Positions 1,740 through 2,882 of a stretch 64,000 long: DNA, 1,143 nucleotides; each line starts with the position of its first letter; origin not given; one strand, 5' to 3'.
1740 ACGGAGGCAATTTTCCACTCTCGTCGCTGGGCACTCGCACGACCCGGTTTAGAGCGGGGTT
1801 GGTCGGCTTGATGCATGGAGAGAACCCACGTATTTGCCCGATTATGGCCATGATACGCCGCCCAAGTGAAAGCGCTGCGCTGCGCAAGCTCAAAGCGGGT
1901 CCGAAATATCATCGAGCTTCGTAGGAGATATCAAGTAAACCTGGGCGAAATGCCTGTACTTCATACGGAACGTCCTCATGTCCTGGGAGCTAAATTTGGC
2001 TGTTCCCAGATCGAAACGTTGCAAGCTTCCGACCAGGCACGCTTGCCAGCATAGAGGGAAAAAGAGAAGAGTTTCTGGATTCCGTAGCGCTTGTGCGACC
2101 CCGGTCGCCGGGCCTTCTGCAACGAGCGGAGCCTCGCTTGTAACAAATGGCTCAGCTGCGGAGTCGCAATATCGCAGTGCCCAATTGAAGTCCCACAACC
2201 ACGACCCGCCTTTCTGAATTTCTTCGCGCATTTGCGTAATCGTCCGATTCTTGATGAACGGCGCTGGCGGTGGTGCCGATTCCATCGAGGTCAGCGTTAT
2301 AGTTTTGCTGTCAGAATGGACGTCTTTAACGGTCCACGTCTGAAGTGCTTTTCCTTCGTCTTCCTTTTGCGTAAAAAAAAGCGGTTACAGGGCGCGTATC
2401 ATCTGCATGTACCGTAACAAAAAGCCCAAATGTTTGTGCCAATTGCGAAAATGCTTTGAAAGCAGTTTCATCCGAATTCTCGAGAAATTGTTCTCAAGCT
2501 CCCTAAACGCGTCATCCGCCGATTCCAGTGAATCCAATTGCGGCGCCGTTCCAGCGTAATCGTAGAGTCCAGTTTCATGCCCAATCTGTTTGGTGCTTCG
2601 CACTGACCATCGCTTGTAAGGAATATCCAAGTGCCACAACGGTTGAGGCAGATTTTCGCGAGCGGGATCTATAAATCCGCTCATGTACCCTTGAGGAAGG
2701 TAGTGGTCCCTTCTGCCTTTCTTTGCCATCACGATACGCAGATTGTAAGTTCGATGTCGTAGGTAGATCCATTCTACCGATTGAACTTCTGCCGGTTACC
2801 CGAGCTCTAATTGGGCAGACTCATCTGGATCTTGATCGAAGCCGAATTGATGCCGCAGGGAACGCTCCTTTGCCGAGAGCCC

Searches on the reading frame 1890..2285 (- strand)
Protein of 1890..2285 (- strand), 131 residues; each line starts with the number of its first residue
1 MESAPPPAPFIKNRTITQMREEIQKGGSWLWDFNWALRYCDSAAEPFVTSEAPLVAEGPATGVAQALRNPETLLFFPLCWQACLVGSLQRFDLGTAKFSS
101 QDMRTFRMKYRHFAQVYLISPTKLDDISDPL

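Call 11: search_protein_families(library=pfam, proteins=[window:1890-2285:-], max_evalue=0.01)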
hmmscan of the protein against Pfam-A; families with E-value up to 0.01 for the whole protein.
window:1890-2285:- (131 aa): 1 family
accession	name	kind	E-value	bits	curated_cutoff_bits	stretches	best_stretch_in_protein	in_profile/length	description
PF14022.11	DUF4238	-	0.0006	19.8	27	1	19-88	170-239/281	Protein of unknown function (DUF4238)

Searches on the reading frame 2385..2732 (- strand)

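Call 11: search_protein_families(library=pfam, proteins=[window:2385-2732:-], max_evalue=0.01)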
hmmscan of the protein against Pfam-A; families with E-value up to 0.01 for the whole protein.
window:2385-2732:- (115 aa): 1 family
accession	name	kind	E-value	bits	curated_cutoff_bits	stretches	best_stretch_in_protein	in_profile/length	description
PF14022.11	DUF4238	-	0.0017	18.2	27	1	8-92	1-81/281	Protein of unknown function (DUF4238)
